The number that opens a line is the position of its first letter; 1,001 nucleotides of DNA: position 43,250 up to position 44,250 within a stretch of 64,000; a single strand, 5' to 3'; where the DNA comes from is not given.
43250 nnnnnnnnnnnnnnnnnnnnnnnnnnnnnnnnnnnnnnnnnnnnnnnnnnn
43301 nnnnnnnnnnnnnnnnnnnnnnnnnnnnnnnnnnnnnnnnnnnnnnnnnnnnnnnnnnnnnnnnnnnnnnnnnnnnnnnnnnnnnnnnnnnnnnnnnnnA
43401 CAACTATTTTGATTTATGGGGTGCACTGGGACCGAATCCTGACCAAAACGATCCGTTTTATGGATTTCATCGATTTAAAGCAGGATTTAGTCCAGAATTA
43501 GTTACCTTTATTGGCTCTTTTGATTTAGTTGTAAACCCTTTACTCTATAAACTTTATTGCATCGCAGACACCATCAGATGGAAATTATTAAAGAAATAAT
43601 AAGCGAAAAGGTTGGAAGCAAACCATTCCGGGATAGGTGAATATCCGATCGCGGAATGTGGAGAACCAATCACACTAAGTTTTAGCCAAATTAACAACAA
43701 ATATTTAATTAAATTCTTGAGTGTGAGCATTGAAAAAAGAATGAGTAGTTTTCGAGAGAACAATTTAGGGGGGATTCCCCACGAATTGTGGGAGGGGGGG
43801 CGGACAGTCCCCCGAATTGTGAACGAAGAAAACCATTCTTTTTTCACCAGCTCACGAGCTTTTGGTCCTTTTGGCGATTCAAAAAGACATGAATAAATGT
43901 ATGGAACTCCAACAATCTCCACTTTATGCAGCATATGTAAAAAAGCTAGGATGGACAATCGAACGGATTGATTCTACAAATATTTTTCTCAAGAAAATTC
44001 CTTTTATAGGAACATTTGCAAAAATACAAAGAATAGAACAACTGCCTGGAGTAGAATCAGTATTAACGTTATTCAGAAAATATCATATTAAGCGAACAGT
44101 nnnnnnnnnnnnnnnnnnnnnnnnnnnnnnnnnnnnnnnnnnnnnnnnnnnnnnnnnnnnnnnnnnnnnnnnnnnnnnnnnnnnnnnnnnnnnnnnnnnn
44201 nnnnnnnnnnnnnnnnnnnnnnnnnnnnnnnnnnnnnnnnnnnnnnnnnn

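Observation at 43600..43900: G-tract-rich, GC-elevated ~300 nt non-coding island between two FemAB genes; candidate structured RNA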

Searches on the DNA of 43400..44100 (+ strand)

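Call 4: search_rna_families(source=window, start=43400, end=44100, threshold=evalue, max_evalue=10, show_alignments=3)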
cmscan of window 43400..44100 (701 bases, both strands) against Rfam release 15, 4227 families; matches with E-value up to 10: 4.
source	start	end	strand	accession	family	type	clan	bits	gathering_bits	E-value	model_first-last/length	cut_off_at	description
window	43661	43693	-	RF02661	icaR_5p_UTR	Cis-reg;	-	18.3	88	5.1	22-54/75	no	icaR 5' UTR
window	43535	43612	-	RF00439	SNORD87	Gene; snRNA; snoRNA; CD-box;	-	15.9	50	5.7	1-85/85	no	Small nucleolar RNA SNORD87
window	43872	44004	+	RF00459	MPMV_package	Cis-reg;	-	15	54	0.71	1-279/279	no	Mason-Pfizer monkey virus packaging signal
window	43794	43820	+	RF01785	blv_FSE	Cis-reg; frameshift_element;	-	15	34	6.5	1-27/27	no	ribosomal frameshift site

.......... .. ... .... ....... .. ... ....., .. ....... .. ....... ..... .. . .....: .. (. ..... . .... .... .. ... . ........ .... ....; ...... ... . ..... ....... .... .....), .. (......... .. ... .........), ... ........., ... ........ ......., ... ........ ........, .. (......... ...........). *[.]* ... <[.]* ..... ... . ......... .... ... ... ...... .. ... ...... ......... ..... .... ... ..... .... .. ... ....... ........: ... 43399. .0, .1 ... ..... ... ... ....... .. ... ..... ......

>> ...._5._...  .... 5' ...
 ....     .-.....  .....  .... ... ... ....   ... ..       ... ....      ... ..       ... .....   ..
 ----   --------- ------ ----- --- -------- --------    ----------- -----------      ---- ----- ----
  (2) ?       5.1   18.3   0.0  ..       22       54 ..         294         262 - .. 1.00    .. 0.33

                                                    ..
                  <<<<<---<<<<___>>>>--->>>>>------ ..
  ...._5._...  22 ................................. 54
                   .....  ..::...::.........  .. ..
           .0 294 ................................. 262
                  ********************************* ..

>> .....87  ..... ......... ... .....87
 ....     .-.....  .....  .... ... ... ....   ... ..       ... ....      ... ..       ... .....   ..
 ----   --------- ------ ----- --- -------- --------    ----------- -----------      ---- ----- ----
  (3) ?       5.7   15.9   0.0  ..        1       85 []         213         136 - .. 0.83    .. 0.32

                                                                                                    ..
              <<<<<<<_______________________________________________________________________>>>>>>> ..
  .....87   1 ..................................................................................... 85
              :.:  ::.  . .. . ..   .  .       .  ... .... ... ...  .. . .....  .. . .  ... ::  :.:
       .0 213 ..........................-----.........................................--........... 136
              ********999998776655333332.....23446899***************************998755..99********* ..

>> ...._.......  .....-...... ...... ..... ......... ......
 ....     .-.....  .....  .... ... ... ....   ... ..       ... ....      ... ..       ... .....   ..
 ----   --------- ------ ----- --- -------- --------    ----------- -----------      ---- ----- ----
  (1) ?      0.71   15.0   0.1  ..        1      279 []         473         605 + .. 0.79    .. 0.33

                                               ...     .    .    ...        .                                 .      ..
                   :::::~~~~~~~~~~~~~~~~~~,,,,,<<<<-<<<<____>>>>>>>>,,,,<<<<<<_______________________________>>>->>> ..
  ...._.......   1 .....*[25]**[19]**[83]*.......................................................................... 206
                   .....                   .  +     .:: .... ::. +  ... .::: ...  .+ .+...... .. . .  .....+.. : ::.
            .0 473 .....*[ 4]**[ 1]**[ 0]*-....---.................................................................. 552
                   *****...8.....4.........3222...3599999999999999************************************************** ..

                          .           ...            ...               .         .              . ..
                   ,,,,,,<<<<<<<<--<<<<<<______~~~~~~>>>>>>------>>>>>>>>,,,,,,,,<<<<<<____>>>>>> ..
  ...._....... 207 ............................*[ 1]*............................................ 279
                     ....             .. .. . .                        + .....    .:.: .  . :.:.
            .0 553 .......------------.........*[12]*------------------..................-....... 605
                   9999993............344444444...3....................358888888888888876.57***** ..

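Call 32: search_dna_similar(query=window:43596-43905:+, collection=phages, mode=distant, max_evalue=1)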
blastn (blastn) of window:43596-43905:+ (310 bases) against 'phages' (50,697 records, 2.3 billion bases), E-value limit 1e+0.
No match.

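Call 33: search_dna_similar(query=window:43596-43905:+, collection=plasmids, mode=distant, max_evalue=1)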
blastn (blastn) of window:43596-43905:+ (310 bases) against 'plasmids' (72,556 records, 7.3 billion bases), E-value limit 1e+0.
Records with a match: 1; places in all: 1; records where one place covers at least 80% of the query: 0.
Best place of each record, by identity: 80-90% 1.
By first word of the organism name: Candidatus 1.
By predicted mobility (MOB-suite, as given by PLSDB): non-mobilizable 1.
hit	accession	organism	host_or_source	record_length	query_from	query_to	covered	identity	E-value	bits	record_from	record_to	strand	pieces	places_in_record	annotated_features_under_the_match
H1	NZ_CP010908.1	Candidatus Pantoea carbekii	Halyomorpha halys,distal midgut region ...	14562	89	120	10%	87.5%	9e-1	41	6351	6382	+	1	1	none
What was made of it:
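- Tried and rejected: blastn against phages and plasmids found nothing relevant (calls 32, 33).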

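Call 57: build_rna_model(alignment_id=A1, structure=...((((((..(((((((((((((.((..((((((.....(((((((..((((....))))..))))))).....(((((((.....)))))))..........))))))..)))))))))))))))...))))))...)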
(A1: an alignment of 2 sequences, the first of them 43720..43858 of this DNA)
Model R1 built from alignment A1 (2 sequences, 139 columns); structure: as given.
model positions 139; base pairs 45; branch points 1; effective number of sequences 0.6; information 0.589 bits per position. Calibrated on 0.2 Mb of random sequence (short: E-values are rough).
structure used (alignment columns):
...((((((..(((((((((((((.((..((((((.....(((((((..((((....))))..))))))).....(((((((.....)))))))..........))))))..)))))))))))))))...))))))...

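Call 58: search_with_rna_model(model_id=R1, sources=[window, L001, L002, L003, L004, L005, L006, L007, L008, L019, L020, L021, L121, L122], max_evalue=10)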
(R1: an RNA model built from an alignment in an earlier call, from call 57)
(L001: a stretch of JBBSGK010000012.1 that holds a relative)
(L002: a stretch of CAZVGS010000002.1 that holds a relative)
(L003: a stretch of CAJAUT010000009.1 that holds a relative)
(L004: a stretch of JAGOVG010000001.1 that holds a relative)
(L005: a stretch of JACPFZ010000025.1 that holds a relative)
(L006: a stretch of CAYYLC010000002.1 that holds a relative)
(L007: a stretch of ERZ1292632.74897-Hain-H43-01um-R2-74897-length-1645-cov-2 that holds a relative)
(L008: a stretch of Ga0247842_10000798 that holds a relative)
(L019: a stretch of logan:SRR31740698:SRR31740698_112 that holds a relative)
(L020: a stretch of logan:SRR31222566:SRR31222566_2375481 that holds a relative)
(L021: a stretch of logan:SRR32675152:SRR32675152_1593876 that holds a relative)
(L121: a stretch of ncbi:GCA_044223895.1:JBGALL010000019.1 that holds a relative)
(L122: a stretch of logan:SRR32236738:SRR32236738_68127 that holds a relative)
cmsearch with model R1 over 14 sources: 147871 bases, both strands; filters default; matches with E-value up to 10: 2.
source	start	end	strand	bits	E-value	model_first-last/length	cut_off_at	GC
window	43720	43858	+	174.9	4.7e-41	1-139/139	no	0.47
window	43720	43858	-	24.7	0.0012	1-139/139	no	0.47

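Call 60: search_with_rna_model(model_id=R1, sources=[L123], max_evalue=10)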
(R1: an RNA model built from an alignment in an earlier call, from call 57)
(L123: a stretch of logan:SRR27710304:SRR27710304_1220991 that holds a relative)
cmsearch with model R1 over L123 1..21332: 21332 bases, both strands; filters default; matches with E-value up to 10: 0.
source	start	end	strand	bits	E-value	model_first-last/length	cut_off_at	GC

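Call 75: search_rna_families(source=window, start=43596, end=43900, threshold=evalue, max_evalue=10)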
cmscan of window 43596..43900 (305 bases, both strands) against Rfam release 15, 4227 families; matches with E-value up to 10: 3.
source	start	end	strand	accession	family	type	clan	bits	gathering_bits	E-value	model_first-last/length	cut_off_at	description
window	43661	43693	-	RF02661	icaR_5p_UTR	Cis-reg;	-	18.3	88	2.2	22-54/75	no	icaR 5' UTR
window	43794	43820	+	RF01785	blv_FSE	Cis-reg; frameshift_element;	-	15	34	2.8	1-27/27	no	ribosomal frameshift site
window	43877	43894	-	RF01185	snR75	Gene; snRNA; snoRNA; CD-box;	CL00045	11.7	40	4.4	71-88/88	no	Small nucleolar RNA snR75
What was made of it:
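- On Any Rfam 15 family (riboswitches, T-box, ribozymes, RNase P, tmRNA, SRP, 6S, introns): At E <= 10 there were only chance hits of 12-18 bits against thresholds of 34-88 (calls 4, 75).
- Closest known: T-box riboswitch and other tRNA-sensing leaders. Different: There is no Rfam T-box match at E <= 10 (calls 4, 75).
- No Intron_gpI, group II, twister, hammerhead, pistol, hatchet or HDV match at E <= 10 (calls 4, 75).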

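Call 77: search_with_rna_model(model_id=R1, sources=[L124], max_evalue=10)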
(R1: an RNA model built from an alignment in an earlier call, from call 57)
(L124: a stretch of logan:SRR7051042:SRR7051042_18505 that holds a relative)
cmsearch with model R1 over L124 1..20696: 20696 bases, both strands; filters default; matches with E-value up to 10: 0.
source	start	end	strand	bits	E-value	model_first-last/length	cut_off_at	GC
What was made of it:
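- Tried and rejected: Covariance model R1 of the 3' domain, searched over the same sequences, found only itself (calls 57, 58, 60, 77).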
